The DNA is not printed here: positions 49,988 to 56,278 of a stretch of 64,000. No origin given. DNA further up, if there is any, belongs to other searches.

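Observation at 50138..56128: Giant secreted protein with six glycine-rich modules locked to an exact 263-aa (789-bp) period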

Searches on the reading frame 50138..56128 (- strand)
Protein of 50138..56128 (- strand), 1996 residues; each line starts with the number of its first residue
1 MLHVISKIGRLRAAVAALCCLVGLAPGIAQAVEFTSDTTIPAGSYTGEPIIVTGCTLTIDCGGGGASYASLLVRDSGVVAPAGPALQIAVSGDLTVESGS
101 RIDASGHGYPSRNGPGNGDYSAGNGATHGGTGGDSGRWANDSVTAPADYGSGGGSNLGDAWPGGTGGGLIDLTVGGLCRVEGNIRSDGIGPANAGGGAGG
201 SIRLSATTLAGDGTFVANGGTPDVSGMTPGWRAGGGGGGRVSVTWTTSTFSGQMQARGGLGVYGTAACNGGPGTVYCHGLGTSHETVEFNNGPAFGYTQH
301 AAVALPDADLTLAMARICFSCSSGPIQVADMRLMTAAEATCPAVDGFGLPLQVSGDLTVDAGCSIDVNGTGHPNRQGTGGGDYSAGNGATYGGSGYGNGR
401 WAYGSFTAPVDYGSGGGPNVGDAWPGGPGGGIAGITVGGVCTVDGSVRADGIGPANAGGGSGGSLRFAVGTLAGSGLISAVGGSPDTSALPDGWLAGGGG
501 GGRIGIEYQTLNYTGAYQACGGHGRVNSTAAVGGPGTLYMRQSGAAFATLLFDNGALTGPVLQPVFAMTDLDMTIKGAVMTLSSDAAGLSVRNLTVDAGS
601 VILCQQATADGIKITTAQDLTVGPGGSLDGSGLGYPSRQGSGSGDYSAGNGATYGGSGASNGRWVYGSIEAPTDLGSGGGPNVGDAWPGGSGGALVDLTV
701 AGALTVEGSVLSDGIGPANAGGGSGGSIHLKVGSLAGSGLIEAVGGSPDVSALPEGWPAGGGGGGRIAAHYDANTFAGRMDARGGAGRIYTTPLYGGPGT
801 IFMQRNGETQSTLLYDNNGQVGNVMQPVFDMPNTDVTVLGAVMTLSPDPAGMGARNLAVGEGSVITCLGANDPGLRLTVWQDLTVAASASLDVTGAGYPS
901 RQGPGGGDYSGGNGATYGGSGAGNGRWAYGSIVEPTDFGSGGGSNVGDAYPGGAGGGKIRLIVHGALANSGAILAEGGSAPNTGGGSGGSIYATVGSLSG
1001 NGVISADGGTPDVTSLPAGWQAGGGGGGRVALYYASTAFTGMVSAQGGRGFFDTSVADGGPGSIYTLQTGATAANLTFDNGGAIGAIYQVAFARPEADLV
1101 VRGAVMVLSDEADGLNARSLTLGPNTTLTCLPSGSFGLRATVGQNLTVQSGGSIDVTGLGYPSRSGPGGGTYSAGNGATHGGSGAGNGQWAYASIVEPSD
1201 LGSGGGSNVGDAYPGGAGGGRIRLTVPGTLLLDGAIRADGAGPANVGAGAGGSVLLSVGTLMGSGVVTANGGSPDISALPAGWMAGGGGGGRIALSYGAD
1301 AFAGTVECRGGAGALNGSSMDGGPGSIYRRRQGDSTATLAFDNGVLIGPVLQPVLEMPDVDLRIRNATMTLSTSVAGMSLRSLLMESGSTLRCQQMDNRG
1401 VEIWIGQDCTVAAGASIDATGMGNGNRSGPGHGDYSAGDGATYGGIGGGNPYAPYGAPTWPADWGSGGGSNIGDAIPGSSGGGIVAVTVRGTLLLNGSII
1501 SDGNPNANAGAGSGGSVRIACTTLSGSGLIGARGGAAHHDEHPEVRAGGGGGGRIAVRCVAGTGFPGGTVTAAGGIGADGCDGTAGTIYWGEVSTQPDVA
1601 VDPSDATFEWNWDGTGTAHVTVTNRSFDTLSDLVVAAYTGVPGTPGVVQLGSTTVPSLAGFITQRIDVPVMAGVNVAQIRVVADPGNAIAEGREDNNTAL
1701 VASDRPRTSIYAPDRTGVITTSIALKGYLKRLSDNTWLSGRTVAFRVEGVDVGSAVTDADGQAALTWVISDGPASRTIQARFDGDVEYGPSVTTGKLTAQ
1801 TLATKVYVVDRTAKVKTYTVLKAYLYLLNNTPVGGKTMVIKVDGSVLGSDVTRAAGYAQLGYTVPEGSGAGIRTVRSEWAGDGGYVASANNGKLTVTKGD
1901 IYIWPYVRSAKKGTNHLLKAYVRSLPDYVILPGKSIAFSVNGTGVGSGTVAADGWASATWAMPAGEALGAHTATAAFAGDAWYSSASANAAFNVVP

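Call 4: search_protein_families(library=pfam, proteins=[window:50138-56128:-], max_evalue=1)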
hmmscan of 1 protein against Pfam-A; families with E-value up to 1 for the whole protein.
window:50138-56128:- (1996 aa): 2 families
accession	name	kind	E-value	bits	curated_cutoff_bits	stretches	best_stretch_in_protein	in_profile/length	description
PF16640.11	Big_3_5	-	4.1e-09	37.3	35.5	3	1910-1994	8-87/88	Bacterial Ig-like domain (group 3)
PF07705.17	CARDB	-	0.001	19.6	22.7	1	1651-1698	50-98/101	CARDB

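Call 5: search_protein_families(library=ncbifam, proteins=[window:50138-56128:-], max_evalue=1)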
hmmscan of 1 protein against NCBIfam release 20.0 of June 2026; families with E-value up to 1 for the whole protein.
window:50138-56128:- (1996 aa): 0 families

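Call 8: find_homologous_proteins(query=window:50138-56128:-, max_evalue=0.00001)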
Query window:50138-56128:- (1996 aa): 1167 proteins with E <= 0.00001 among 8000 candidates; the best 120 are listed.
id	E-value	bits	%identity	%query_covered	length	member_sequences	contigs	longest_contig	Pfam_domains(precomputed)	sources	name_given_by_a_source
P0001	0.0e+0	4323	100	100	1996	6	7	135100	PF16640.12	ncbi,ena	-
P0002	0.0e+0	3784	87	100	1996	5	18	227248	PF16640.12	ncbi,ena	-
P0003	0.0e+0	3744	86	100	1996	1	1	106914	PF16640.12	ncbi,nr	ncbi:MAG: hypothetical protein NT029_11945 [Armatimonadetes bacterium]|nr:hypothetical protein [Arma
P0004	0.0e+0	2273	56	86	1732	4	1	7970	PF16640.12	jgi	jgi:hypothetical protein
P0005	0.0e+0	1481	49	69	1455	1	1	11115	PF16640.12,PF07705.18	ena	-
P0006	0.0e+0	1439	47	71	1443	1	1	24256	PF16640.12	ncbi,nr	ncbi:MAG: Ig-like domain-containing protein [Armatimonadetes bacterium]|nr:Ig-like domain-containing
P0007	1.6e-283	962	39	78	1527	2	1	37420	-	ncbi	-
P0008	4.4e-229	782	38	45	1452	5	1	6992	-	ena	-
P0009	6.6e-202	692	35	70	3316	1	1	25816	PF00656.28,PF24595.2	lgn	-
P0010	5.2e-197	675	33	66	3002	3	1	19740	-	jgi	jgi:hypothetical protein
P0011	3.1e-194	666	34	52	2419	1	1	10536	-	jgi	jgi:hypothetical protein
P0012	1.3e-193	664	34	50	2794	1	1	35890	PF13715.13,PF16371.13,PF13620.13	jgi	jgi:hypothetical protein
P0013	1.4e-184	634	33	29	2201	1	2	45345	-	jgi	jgi:hypothetical protein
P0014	4.8e-182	626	33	52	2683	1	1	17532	-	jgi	jgi:hypothetical protein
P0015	5.9e-182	625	35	78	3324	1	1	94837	PF00656.28,PF24595.2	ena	-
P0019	1.4e-175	604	35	43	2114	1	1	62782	PF00404.25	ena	-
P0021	8.6e-174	598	36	56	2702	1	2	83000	PF13205.13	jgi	jgi:hypothetical protein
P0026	1.0e-165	572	34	79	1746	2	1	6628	PF07679.23,PF18886.7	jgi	-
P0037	2.0e-155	538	33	59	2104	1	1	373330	-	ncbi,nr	ncbi:MAG: hypothetical protein KIS67_04670 [Verrucomicrobiae bacterium]|nr:hypothetical protein [Ver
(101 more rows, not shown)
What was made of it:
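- Checked: The public gene call P0001 is the same 1996-aa protein (call 8).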

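Call 18: find_encoding_contigs(protein=P0001, flank=10000, max_places=3)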
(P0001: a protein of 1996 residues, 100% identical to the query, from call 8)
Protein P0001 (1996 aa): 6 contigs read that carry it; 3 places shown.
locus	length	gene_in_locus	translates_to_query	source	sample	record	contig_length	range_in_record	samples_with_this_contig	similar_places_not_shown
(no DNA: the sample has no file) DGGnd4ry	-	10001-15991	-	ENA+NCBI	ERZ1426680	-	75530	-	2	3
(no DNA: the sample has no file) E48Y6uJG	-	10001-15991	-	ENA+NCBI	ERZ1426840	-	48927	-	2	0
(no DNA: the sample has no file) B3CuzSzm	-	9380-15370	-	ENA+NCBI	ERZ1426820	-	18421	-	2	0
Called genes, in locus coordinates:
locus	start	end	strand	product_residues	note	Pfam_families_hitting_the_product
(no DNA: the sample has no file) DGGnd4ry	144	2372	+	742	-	PF02901:PFL-like, PF01228:Gly_radical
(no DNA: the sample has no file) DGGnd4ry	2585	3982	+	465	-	PF00270:DEAD, PF00271:Helicase_C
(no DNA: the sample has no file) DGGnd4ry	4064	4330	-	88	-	-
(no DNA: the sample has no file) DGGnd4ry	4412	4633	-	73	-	-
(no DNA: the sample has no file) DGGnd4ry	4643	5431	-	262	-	PF07963:N_methyl, PF07596:SBP_bac_10 (weak)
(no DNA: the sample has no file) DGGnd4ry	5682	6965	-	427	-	PF00150:Cellulase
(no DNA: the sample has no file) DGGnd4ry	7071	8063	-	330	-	-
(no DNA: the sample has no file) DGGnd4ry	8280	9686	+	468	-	PF00884:Sulfatase, PF01663:Phosphodiest (faint), PF02995:DUF229 (faint), PF16347:SGSH_C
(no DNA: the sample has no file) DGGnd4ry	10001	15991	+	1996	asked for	PF16640:Big_3_5 (weak)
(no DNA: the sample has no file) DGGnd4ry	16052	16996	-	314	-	PF04616:Glyco_hydro_43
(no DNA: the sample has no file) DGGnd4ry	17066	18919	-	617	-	PF00150:Cellulase (weak), PF02836:Glyco_hydro_2_C (weak)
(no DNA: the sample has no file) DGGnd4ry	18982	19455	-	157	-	PF00583:Acetyltransf_1, PF13673:Acetyltransf_10, PF13508:Acetyltransf_7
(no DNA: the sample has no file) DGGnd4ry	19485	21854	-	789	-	PF01364:Peptidase_C25 (weak)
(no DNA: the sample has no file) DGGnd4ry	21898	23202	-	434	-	PF00375:SDF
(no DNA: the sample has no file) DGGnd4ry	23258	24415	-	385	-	PF07221:GlcNAc_2-epim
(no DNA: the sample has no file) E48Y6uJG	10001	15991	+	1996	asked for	PF16640:Big_3_5 (weak)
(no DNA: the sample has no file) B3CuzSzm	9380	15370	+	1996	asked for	PF16640:Big_3_5 (weak)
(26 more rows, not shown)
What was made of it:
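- Closest known: Pectate-lyase-fold enzymes and phage tailspike depolymerases. Same: The gene sits in a glycan-degradation neighbourhood (call 18).
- Neighbouring genes encode a sulfatase (same strand, upstream), GH43, cellulase-like proteins, GH30 and GlcNAc 2-epimerase (call 18).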

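Call 30: find_encoding_contigs(protein=P0003, flank=10000, max_places=2)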
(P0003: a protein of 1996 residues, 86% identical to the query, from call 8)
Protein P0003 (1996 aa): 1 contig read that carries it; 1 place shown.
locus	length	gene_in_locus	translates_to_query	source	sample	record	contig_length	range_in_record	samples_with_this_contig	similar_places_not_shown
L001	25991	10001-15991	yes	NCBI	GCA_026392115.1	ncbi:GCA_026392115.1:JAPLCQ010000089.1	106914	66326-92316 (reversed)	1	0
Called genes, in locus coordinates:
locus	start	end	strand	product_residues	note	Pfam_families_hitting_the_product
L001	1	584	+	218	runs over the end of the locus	PF13847:Methyltransf_31, PF13649:Methyltransf_25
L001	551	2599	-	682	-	PF02922:CBM_48, PF00128:Alpha-amylase, PF02806:Alpha-amylase_C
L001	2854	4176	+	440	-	PF04413:Glycos_transf_N, PF13579:Glyco_trans_4_4 (weak)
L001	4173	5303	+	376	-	PF02606:LpxK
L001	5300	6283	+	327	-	PF03279:Lip_A_acyltrans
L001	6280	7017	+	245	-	PF02348:CTP_transf_3, PF12804:NTP_transf_3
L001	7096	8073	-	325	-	-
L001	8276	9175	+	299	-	PF00884:Sulfatase, PF02995:DUF229 (faint), PF01663:Phosphodiest (faint)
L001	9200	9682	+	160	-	PF16347:SGSH_C (weak)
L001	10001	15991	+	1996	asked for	PF16640:Big_3_5 (weak)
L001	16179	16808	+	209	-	PF00440:TetR_N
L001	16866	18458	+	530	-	PF25917:BSH_RND (weak), PF25881:HH_YBHG, PF25954:Beta-barrel_RND_2, PF25989:YknX_C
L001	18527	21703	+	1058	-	PF00873:ACR_tran, PF02355:SecD_SecF_C (weak)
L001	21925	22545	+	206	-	PF14317:YcxB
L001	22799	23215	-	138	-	PF20791:Acyl-ACP_TE_C (weak), PF01643:Acyl-ACP_TE, PF13279:4HBT_2, PF03061:4HBT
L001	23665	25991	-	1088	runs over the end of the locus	PF13229:Beta_helix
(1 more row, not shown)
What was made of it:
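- How the protein crosses or attaches to the outer membrane of this LPS-containing lineage (lpxK and Kdo-transferase genes are in the orthologous MAG, call 30) is unknown. The sulfatase neighbour is kept in the 86% orthologue (call 30).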
